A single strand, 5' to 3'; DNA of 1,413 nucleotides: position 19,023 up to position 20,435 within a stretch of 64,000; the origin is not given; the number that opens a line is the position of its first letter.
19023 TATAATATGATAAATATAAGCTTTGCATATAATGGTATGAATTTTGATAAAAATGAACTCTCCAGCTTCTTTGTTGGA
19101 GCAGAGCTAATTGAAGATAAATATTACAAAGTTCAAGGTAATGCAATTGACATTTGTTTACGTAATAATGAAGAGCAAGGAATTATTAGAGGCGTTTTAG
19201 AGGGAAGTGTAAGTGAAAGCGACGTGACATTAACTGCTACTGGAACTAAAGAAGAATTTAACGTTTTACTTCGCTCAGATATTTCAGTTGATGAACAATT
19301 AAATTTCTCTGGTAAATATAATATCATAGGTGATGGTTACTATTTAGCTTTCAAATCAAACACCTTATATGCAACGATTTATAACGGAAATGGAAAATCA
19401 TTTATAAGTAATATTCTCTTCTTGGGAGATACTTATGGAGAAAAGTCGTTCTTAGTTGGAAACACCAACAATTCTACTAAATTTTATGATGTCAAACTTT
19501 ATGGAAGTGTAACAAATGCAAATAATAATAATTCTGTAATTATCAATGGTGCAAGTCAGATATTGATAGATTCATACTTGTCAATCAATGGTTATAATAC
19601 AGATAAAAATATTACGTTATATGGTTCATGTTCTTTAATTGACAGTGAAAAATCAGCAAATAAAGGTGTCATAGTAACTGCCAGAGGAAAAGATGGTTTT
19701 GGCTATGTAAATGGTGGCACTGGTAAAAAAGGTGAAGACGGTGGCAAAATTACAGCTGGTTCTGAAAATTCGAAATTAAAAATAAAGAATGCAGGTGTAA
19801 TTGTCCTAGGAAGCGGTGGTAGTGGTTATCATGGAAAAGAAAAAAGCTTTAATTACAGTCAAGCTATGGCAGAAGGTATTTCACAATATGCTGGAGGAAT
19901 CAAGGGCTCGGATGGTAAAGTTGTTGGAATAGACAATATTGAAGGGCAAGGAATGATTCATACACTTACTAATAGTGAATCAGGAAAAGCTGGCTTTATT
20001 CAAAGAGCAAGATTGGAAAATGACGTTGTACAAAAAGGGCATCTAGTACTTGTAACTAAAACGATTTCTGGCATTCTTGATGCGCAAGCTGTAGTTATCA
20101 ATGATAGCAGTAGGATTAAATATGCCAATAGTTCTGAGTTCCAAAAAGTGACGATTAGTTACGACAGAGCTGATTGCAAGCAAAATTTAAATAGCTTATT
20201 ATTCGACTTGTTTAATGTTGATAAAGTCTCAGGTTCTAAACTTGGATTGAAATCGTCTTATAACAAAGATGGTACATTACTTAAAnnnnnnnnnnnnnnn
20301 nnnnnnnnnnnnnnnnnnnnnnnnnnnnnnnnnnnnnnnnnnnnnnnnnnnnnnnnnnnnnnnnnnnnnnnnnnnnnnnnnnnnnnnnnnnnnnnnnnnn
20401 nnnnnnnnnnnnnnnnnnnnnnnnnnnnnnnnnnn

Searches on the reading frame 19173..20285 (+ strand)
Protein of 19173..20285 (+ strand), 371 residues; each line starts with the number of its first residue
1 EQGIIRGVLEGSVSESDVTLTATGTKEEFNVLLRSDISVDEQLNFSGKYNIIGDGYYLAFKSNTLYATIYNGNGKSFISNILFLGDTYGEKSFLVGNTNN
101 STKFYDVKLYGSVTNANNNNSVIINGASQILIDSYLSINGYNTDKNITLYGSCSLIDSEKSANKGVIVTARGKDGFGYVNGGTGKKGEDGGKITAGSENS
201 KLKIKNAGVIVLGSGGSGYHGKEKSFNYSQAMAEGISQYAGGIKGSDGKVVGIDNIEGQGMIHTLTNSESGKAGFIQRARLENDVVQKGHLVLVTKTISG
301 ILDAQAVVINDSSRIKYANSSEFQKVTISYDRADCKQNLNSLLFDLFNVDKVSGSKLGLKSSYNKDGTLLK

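Call 7: search_protein_families(library=pfam, proteins=[window:19266-20285:+], max_evalue=10)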
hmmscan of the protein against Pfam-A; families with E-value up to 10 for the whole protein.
window:19266-20285:+ (340 aa): 0 families

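Call 102: search_solved_structures(query=A4, max_evalue=1, show_alignments=2)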
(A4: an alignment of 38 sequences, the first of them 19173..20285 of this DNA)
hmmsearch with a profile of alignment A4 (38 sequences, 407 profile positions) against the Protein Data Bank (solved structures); distinct sequences matched with E-value up to 1: 0.
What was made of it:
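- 19245..19685 (+): Module G (aa 6124-6270): diverged head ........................, followed by rungs without a glycine core. Only moderately supported. No PDB sequence hit (call 102).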

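Call 106: search_protein_families(library=ncbifam, proteins=[window:19173-20285:+], max_evalue=0.01)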
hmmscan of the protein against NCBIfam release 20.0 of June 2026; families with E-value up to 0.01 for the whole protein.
window:19173-20285:+ (371 aa): 0 families
